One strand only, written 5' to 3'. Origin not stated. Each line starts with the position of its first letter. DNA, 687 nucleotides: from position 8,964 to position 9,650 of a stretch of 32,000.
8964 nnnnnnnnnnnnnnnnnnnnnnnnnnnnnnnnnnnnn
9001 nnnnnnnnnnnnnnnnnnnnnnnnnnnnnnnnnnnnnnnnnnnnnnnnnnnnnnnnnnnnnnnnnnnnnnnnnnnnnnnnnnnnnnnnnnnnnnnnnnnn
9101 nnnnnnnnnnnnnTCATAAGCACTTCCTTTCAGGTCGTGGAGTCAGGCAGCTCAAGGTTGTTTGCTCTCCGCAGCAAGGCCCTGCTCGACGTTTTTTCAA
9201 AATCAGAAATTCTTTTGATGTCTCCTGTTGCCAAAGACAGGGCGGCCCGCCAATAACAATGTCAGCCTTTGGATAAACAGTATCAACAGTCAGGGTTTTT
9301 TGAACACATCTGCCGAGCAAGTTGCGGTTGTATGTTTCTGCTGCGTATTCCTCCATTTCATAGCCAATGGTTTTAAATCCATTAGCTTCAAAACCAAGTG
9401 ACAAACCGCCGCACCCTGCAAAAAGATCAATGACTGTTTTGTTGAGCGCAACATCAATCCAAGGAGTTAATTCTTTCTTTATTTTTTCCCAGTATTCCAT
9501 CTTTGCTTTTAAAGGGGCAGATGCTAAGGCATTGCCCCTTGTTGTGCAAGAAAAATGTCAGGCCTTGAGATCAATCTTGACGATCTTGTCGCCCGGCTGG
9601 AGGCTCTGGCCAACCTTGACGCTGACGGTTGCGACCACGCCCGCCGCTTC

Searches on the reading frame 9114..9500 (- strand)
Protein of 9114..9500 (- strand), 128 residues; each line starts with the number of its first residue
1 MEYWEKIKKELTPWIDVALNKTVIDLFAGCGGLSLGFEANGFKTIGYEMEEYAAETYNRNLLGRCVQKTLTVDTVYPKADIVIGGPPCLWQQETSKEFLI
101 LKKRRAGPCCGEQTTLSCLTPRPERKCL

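Call 7: search_protein_families(library=pfam, proteins=[window:9114-9500:-])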
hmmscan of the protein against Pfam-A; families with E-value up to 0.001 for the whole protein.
window:9114-9500:- (128 aa): 1 family
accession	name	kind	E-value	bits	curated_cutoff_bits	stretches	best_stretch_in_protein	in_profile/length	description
PF00145.23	DNA_methylase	-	3.1e-13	50.3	22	1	22-88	2-71/324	C-5 cytosine-specific DNA methylase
